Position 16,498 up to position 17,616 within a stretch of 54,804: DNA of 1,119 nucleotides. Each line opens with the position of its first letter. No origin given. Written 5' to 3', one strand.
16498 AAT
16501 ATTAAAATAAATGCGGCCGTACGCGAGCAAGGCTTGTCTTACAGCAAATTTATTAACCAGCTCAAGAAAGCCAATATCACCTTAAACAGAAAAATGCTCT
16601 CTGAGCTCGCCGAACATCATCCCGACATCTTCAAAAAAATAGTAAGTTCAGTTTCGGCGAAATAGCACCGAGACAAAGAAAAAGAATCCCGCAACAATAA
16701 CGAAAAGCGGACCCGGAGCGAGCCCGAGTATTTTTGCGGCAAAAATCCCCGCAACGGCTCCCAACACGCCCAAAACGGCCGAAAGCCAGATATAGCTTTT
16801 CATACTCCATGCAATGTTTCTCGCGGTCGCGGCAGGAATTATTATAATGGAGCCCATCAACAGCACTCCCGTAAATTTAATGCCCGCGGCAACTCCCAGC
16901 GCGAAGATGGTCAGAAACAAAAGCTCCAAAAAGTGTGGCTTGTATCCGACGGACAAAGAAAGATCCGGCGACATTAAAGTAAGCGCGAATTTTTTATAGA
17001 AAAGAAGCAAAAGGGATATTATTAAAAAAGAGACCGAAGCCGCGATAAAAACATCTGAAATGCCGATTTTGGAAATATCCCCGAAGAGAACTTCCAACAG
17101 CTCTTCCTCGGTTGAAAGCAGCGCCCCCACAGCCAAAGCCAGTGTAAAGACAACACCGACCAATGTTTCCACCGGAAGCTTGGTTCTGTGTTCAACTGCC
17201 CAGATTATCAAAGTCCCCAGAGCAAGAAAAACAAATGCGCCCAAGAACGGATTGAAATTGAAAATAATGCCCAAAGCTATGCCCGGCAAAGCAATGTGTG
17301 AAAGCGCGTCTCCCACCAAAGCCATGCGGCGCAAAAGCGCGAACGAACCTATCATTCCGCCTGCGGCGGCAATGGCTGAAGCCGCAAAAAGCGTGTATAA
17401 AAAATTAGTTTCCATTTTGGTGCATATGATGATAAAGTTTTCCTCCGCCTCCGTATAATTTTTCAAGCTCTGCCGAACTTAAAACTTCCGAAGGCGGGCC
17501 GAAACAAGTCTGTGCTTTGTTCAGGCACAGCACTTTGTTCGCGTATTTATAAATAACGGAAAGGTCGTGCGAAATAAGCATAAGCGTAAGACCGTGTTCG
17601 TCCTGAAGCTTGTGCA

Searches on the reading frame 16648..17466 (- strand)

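Call 56: search_protein_families(library=pfam, proteins=[window:16648-17466:-], max_evalue=0.00001)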
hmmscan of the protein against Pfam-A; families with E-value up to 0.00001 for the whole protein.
window:16648-17466:- (272 aa): 1 family
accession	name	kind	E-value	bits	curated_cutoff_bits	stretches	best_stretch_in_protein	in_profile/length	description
PF00950.22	ABC-3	-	2.2e-52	178.6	20.1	1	25-269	8-257/258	ABC 3 transport family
